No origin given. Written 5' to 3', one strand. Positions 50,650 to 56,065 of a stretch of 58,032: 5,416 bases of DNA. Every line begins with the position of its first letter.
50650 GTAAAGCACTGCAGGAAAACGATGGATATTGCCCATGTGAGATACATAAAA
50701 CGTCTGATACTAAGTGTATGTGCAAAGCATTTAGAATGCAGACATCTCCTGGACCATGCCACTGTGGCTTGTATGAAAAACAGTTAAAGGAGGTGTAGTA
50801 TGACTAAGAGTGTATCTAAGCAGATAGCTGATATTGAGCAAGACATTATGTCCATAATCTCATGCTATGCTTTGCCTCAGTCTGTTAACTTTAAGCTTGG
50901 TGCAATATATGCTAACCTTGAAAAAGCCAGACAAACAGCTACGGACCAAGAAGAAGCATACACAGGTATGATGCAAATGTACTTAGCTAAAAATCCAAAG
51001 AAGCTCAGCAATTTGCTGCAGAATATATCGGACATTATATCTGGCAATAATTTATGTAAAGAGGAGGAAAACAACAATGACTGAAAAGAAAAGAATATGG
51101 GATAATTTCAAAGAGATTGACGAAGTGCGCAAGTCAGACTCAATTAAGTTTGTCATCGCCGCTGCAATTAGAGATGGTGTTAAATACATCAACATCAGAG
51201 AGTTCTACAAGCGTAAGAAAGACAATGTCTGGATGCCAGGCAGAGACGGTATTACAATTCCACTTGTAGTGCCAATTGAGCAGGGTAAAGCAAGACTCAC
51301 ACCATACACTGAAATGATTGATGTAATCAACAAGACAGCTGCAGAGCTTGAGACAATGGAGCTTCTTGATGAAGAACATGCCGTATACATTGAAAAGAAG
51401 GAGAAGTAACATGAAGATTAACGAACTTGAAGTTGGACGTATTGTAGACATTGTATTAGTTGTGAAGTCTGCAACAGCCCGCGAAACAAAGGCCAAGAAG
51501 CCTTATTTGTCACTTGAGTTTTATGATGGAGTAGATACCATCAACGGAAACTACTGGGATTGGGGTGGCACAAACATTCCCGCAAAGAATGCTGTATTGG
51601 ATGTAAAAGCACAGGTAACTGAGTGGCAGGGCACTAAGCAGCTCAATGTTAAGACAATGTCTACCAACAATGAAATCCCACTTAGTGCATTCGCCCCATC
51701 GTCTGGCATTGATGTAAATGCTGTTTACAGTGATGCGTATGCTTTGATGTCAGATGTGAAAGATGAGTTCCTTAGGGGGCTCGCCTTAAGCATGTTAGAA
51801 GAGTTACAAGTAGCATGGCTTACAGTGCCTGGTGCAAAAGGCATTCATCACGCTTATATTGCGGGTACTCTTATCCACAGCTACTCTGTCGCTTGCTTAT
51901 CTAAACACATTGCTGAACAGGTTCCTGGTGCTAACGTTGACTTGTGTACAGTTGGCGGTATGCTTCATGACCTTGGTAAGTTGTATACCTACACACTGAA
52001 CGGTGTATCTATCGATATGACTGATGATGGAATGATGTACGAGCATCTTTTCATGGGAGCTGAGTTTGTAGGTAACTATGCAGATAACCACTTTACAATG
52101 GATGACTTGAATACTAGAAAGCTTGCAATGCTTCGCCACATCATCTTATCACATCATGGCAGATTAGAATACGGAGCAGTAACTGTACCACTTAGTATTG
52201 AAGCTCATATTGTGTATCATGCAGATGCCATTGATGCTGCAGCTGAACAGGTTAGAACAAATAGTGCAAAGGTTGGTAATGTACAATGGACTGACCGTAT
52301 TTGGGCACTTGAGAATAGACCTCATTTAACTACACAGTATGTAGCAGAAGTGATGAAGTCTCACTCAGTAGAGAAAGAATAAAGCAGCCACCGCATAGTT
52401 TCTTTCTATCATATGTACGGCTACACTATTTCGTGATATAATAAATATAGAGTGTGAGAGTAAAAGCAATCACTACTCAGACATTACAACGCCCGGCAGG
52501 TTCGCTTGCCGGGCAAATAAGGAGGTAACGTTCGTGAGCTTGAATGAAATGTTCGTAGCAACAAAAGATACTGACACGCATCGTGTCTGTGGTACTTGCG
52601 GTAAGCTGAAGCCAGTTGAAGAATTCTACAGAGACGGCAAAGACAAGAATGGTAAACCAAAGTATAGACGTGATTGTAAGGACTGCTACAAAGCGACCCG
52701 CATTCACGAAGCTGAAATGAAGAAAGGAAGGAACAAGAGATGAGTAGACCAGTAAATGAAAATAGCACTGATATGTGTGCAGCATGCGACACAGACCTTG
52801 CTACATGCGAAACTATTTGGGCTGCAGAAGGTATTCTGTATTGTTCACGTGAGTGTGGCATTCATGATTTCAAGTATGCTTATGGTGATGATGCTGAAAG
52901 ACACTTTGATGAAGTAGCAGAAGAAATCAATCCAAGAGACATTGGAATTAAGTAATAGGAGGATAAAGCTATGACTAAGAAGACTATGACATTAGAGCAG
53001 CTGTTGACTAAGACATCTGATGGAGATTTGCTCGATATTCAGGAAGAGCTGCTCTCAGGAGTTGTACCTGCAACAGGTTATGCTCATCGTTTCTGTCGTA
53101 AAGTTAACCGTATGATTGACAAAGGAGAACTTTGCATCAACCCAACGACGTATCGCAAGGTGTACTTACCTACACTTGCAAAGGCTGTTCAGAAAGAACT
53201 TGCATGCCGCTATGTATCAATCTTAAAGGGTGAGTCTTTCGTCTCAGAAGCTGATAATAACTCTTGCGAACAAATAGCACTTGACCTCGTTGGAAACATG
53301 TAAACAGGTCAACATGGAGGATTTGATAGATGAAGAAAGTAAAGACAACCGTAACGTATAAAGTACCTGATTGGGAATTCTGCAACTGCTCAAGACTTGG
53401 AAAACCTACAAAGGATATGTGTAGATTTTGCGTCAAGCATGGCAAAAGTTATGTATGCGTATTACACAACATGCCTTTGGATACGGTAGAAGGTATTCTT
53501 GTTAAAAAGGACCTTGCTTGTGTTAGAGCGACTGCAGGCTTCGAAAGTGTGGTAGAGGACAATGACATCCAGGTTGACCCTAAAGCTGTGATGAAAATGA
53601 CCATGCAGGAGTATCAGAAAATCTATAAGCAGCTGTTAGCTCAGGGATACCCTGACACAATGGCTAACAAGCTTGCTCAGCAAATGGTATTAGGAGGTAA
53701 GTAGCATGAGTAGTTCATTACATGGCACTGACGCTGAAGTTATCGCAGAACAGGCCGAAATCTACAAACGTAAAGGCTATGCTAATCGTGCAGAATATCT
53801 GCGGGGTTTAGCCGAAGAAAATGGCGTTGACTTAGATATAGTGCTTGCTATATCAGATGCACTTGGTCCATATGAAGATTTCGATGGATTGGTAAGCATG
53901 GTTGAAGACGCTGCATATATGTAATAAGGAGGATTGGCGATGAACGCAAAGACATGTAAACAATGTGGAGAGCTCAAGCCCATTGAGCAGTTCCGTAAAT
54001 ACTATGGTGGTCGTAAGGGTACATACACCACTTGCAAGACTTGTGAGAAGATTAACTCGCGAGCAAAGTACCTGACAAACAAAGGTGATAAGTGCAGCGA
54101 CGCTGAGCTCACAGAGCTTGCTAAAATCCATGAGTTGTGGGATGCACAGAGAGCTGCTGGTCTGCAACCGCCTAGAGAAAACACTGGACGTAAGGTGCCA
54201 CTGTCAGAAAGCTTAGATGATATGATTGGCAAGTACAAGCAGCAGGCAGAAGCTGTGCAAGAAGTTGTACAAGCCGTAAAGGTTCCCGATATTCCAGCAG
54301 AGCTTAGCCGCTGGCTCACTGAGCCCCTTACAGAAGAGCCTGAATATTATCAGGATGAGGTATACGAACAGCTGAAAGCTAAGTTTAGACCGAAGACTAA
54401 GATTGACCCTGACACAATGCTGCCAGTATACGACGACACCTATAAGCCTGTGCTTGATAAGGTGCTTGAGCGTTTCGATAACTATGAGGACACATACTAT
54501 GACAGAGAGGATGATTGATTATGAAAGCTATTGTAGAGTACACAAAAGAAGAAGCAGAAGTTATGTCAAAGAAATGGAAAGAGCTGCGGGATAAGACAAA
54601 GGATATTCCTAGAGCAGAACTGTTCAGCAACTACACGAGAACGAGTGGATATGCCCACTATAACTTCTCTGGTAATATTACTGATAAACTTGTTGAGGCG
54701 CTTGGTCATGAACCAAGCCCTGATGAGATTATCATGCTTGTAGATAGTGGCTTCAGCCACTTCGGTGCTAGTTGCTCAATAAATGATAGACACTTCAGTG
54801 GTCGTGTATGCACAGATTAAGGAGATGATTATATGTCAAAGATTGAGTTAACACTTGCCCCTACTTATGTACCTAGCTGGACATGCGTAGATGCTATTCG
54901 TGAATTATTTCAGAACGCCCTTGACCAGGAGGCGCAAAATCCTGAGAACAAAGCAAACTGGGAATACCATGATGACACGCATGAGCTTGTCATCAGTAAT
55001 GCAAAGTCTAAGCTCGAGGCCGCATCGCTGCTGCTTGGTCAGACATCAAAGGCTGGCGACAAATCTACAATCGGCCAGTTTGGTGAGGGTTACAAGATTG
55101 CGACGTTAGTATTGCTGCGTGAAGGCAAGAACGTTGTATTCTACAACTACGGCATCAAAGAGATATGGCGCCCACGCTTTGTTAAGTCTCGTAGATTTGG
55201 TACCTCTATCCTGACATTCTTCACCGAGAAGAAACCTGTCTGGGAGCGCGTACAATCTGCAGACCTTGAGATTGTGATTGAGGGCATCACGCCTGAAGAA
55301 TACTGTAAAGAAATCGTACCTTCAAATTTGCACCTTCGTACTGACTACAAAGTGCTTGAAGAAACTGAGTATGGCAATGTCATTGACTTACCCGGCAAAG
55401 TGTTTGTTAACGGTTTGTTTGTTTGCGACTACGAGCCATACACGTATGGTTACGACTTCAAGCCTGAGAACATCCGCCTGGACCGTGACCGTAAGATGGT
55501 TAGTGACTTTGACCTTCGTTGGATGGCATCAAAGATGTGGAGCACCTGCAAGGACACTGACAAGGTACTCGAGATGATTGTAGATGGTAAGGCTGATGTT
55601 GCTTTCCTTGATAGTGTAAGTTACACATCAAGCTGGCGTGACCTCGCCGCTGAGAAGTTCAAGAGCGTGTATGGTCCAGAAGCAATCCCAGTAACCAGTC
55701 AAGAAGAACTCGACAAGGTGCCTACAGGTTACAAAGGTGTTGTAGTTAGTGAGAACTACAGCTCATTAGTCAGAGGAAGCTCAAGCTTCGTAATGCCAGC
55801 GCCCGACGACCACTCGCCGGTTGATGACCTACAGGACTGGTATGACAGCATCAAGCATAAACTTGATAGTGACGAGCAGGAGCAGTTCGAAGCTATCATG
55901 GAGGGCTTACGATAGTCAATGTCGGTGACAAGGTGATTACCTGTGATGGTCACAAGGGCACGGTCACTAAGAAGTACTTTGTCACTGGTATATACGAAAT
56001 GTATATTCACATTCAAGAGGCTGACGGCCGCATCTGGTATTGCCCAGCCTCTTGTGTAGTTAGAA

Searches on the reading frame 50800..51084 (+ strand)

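Call 36: search_protein_families(library=pfam, proteins=[window:50800-51084:+], max_evalue=0.05)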
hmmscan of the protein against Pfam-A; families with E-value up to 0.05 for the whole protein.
window:50800-51084:+ (94 aa): 2 families
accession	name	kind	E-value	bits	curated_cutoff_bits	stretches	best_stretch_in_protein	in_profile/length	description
PF19753.4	DUF6240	-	0.0071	16.2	26.6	1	5-93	66-148/276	Family of unknown function (DUF6240)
PF19891.5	DUF6364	-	0.027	15.4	27.3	0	40-88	14-59/70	Family of unknown function (DUF6364)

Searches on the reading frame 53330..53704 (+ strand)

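Call 37: search_protein_families(library=pfam, proteins=[window:53330-53704:+], max_evalue=0.05)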
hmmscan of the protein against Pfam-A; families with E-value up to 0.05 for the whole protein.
window:53330-53704:+ (124 aa): 1 family
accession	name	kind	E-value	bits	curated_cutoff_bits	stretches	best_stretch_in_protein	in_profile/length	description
PF17660.6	BTRD1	-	0.012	15.9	23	1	88-107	8-27/50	Polyglycine hydrolase-like, structural repeat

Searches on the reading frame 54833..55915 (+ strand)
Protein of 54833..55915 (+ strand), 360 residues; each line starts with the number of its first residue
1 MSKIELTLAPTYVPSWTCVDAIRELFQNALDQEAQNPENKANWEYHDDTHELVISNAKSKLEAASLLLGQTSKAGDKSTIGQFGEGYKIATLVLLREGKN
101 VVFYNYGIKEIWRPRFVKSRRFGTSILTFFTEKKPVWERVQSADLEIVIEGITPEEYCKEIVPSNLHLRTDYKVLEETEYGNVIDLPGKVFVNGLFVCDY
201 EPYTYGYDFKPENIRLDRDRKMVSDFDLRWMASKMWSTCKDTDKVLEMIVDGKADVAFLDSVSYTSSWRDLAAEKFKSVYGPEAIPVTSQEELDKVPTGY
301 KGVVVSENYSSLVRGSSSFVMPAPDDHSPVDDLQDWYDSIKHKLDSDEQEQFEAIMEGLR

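Call 20: search_protein_families(library=pfam, proteins=[window:54833-55915:+], max_evalue=0.01)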
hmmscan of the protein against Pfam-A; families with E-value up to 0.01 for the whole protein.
window:54833-55915:+ (360 aa): 0 families

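Call 21: search_protein_families(library=phrogs, proteins=[window:54833-55915:+], max_evalue=0.001)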
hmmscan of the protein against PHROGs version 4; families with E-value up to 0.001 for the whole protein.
window:54833-55915:+ (360 aa): 2 families
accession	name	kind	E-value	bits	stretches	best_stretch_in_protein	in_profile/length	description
phrog_6077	-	unknown function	3.9e-84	283.9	1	1-357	1-358/366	-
phrog_8203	-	unknown function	6.8e-05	22.9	0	53-104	4-55/394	-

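Call 24: find_related_loci(query=window:54833-55915:+, collection=viral_contigs, flank=6000)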
Query window:54833-55915:+ (360 aa) in viral_contigs; peptide patterns used: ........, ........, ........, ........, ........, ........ (x = any residue, [..] = any of these).
6 stretches matched a pattern; 5 encode a relative of the query (tblastn E <= 1e-3); 4 distinct loci.
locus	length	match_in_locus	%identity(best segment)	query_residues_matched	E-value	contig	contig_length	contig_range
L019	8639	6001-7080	96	1-360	0e+0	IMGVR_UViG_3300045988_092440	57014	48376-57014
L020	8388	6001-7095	71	1-360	2e-174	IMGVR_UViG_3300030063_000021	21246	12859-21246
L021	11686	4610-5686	82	1-359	0e+0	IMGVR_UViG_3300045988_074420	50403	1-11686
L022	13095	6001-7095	72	1-360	2e-176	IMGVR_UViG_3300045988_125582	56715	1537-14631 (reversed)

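Call 65: find_related_loci(query=A2, collection=viral_contigs, flank=6000)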
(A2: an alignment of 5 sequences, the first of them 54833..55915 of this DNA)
Query A2 (360 aa) in viral_contigs; peptide patterns used: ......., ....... (x = any residue, [..] = any of these).
226 stretches matched a pattern; 31 encode a relative of the query (tblastn E <= 1e-3); 31 distinct loci.
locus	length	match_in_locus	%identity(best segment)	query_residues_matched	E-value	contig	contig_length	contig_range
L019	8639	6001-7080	96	1-360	0e+0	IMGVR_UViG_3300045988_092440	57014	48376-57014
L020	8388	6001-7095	71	1-360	2e-173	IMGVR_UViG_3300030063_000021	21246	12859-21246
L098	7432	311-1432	55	1-360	9e-133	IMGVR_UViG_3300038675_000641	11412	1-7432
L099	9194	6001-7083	55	1-360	3e-132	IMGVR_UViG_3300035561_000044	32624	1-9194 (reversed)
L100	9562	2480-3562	56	1-360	5e-132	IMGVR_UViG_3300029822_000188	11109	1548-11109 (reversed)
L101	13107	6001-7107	54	1-360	4e-130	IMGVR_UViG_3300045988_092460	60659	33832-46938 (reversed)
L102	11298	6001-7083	55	1-360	1e-128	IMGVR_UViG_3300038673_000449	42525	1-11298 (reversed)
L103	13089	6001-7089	54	1-360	6e-128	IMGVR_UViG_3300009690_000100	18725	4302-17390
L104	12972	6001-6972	59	1-317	5e-126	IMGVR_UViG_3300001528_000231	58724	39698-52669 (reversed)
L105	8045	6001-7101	55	1-360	5e-124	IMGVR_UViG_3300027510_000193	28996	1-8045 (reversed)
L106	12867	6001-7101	53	1-360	3e-122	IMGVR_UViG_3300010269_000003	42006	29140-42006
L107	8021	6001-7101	51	1-360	6e-119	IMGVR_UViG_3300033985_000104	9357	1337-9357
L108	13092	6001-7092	50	1-359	4e-115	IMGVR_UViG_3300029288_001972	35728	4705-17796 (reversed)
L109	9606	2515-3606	52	1-360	1e-113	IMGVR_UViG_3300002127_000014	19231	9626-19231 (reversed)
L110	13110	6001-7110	47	1-360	2e-103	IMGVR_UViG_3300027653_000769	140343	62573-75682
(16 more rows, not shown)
